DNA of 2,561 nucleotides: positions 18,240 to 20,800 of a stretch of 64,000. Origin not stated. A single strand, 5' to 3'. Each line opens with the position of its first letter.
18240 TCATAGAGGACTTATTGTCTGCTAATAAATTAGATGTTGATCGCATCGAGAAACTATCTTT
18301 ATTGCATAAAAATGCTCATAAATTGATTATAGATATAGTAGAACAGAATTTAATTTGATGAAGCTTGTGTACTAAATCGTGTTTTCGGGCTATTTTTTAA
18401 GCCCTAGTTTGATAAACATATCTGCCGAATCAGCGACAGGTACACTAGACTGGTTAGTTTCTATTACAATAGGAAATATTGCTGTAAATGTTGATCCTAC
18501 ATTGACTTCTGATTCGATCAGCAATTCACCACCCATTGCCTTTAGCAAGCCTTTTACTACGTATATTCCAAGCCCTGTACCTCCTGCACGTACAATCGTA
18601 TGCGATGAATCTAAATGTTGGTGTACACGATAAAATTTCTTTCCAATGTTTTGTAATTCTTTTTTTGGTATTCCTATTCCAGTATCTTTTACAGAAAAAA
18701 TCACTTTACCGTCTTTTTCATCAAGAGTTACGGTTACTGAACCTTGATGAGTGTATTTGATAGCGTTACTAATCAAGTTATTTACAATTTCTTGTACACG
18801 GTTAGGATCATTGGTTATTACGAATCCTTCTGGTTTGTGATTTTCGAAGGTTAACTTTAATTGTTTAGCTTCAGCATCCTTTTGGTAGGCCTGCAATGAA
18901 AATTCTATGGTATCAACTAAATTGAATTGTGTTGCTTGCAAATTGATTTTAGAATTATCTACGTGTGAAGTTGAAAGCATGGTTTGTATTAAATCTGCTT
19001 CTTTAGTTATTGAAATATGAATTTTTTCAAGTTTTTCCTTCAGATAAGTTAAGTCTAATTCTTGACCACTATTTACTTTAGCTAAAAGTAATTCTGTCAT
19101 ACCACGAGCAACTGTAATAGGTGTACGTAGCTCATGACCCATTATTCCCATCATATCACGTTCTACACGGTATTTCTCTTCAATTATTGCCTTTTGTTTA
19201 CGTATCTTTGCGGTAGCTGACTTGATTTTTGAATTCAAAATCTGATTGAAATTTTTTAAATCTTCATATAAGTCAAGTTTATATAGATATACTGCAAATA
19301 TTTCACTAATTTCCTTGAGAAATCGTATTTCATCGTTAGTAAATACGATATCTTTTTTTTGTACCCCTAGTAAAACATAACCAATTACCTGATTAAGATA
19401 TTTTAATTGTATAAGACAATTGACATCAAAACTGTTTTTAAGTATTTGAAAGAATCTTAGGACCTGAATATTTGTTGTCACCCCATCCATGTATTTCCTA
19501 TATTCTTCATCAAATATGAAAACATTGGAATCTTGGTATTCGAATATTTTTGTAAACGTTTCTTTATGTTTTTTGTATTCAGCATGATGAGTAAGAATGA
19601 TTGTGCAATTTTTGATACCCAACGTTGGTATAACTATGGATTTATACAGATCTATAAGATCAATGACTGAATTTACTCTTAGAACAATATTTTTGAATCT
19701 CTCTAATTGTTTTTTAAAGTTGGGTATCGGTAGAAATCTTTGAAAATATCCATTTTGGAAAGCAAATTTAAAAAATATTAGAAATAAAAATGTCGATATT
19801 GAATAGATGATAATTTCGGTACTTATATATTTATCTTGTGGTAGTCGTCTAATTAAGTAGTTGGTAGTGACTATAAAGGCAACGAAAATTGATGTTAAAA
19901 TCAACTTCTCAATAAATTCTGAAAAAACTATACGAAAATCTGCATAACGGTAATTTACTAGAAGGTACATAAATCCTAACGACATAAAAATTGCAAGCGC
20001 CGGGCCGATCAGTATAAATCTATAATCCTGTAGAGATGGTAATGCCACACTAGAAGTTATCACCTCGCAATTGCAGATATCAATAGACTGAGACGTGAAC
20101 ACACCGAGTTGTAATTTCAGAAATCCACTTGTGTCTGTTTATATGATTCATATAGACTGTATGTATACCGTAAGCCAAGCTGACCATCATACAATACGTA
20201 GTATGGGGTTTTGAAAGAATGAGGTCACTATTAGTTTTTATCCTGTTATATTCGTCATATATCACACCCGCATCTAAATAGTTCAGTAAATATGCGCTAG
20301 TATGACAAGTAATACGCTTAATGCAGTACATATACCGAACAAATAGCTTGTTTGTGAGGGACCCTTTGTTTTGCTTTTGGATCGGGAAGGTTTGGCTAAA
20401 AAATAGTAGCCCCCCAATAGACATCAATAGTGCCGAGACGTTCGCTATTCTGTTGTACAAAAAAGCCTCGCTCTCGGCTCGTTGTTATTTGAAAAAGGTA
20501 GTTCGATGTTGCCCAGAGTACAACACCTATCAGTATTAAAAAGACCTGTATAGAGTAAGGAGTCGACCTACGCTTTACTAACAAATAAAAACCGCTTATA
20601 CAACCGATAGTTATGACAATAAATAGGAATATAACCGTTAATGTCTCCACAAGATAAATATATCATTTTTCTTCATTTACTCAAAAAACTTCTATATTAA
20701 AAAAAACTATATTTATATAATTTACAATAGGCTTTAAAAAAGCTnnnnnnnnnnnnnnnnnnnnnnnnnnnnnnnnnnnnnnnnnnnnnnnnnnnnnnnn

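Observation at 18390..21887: Co-directional cluster: unknown 380-aa protein, small 2-TM ORF, and an orphan GAF-histidine kinase with no response regulator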

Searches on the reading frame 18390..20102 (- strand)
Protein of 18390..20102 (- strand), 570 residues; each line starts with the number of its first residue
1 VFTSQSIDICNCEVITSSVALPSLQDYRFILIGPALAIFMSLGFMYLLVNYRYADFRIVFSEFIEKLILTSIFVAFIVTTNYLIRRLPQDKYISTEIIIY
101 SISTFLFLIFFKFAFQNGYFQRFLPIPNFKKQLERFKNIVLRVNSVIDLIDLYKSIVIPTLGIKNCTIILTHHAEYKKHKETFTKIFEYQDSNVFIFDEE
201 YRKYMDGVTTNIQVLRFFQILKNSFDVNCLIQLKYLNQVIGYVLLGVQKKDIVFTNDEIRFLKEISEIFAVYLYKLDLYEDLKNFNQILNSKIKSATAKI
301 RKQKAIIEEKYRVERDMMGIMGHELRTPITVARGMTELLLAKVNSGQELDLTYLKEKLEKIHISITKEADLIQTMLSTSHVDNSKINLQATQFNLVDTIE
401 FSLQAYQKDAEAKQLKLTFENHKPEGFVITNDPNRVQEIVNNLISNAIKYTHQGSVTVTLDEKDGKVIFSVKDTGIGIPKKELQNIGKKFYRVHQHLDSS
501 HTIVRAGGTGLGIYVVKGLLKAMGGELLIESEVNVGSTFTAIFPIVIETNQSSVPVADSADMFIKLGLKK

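Call 4: search_protein_families(library=pfam, proteins=[window:18390-20102:-], max_evalue=0.01)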
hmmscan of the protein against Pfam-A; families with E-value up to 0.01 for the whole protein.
window:18390-20102:- (570 aa): 5 families
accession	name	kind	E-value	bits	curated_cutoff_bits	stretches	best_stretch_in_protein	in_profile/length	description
PF02518.31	HATPase_c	-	6.5e-28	97.8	26.4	1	431-545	1-109/111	Histidine kinase-, DNA gyrase B-, and HSP90-like ATPase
PF00512.31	HisKA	-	2.9e-07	30.9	26.9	1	315-381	3-63/66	His Kinase A (phospho-acceptor) domain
PF13581.12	HATPase_c_2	-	3.7e-05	24.2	27.4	1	436-521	36-110/127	Histidine kinase-like ATPase domain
PF13589.12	HATPase_c_3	-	0.00034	21.1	25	1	437-505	4-72/137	Histidine kinase-, DNA gyrase B-, and HSP90-like ATPase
PF14501.12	HATPase_c_5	-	0.0072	16.7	22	0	438-532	8-91/102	GHKL domain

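Call 40: search_protein_families(library=ncbifam, proteins=[window:18390-20102:-], max_evalue=1)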
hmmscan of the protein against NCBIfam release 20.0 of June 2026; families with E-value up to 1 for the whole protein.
window:18390-20102:- (570 aa): 74 families (the best 25 are shown)
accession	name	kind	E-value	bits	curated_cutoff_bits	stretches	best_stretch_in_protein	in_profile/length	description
NF046044.1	PnpS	equivalog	4.8e-48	164.1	400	1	174-544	48-390/390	two-component system histidine kinase PnpS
TIGR02966.1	phoR_proteo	equivalog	4e-42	144.4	334.2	1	312-543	112-333/333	phosphate regulon sensor histidine kinase PhoR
TIGR02956.1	TMAO_torS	equivalog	1.7e-38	132.4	676.5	1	282-545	436-682/967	TMAO reductase system sensor histidine kinase/response regulator TorS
NF041947.1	LuxQ_Vibrio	equivalog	8.6e-38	129.8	1200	1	177-554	345-705/843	quorum-sensing autoinducer 2 sensor kinase/phosphatase LuxQ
NF008302.0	PRK11091.1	equivalog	2.3e-37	128.6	838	1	298-551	268-511/779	aerobic respiration two-component sensor histidine kinase ArcB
NF041735.1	hist_kin_RppB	equivalog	7.5e-37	127.1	400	1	311-542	213-436/438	two-component system sensor histidine kinase RppB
NF033092.0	HK_WalK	equivalog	1.9e-36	125.8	725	1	315-544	373-593/594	cell wall metabolism sensor histidine kinase WalK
NF008318.0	PRK11107.1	equivalog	4e-35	121.1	890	1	300-551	281-524/920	two-component sensor histidine kinase BarA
NF047874.1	MASE3_PAS_HK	subfamily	1e-34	120.4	560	1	38-551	127-631/655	MASE3 domain-containing sensor histidine kinase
NF011874.0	PRK15347.1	equivalog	4.8e-32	110.9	852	1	278-546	362-615/921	two component system sensor kinase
NF038297.2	hybrid_HK_HrmK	equivalog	2e-31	109.3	725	1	280-552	203-464/607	hybrid histidine kinase/response regulator HrmK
NF045595.1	HK_scytonemin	equivalog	6.4e-31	107.4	865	1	177-546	278-636/637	scytonemin biosynthesis sensor histidine kinase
NF041880.1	EPS_EpsF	equivalog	3.9e-30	104.8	900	1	315-544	274-492/492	response regulator EpsF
NF008099.0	PRK10841.1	equivalog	1.5e-29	102.4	920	1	320-562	476-707/949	two-component system sensor histidine kinase RcsC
NF040691.1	MtrAB_MtrB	equivalog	2.5e-29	102.7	450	1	297-555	254-502/507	MtrAB system histidine kinase MtrB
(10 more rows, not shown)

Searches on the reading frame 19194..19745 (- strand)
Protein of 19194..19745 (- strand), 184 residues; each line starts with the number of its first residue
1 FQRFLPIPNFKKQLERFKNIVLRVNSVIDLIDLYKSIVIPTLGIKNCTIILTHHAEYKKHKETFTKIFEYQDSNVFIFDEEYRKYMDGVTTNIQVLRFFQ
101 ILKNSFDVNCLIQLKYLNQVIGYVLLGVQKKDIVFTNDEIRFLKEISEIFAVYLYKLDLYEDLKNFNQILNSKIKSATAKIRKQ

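Call 59: predict_structure(alignment_id=A4)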
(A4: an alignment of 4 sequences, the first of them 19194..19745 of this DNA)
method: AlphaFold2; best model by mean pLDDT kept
length: 184 residues; sequences in the alignment: 4
mean_pLDDT: 46.1   pTM: 0.39
mean pLDDT of the five models: 46.1, 42.7, 40.5, 39.4, 37.0
residues with pLDDT >= 90: 0; 70-90: 0; 50-70: 63; < 50: 121
segments of 3 or more residues with pLDDT < 50: 1-8, 40-53, 67-140, 154-157, 161-163
pLDDT, mean of each block of 10 residues (from residue 1): 37 51 51 54 43 53 52 34 44 46 41 37 35 43 52 50 51 55 48
secondary structure, 60 per line:
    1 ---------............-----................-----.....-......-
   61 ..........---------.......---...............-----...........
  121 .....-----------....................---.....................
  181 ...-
elements in order: H10-21 H27-42 H48-52 H54-59 H61-70 H80-86 H90-104 H110-125 H137-156 H160-183
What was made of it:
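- On GAF domain (PF01590, PF13185, PF13492): The AF2 model has pLDDT 46 and is unusable (call 59), so the fold itself stays undetermined.
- Tried and rejected: On the kinase's cytoplasmic domain it gave pLDDT 46 (call 59).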

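Call 60: search_solved_structures(query=window:19250-19745:-, max_evalue=10, show_alignments=2)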
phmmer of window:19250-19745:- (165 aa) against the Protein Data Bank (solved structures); distinct sequences matched with E-value up to 10: 0.
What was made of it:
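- On GAF domain (PF01590, PF13185, PF13492): No PDB sequence hit (call 60).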

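Call 62: search_protein_families(library=pfam, proteins=[window:19194-19745:-], max_evalue=10)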
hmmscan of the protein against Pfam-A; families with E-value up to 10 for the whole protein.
seq(184 aa): 2 families
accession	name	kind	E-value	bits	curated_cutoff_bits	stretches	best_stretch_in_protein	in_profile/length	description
PF25630.1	Phycodna_minor_capsid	-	0.063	14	27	1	44-92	10-59/96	Phycodnaviridae minor capsid protein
PF02526.19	GBP_repeat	-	3.8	7.8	25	1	56-74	18-36/38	Glycophorin-binding protein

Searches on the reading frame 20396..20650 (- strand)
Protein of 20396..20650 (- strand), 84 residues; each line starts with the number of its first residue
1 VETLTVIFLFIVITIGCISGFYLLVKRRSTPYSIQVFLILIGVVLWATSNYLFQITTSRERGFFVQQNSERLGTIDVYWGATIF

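Call 4: search_protein_families(library=pfam, proteins=[window:20396-20650:-], max_evalue=0.01)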
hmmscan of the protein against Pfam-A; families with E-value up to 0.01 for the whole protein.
window:20396-20650:- (84 aa): 2 families
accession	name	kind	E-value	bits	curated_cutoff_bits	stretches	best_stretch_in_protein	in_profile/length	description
PF01027.25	Bax1-I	-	0.0066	16.7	34.1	1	4-57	96-149/207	Inhibitor of apoptosis-promoting Bax1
PF16927.11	HisKA_7TM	-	0.0071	16.6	28.6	1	8-55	142-188/224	N-terminal 7TM region of histidine kinase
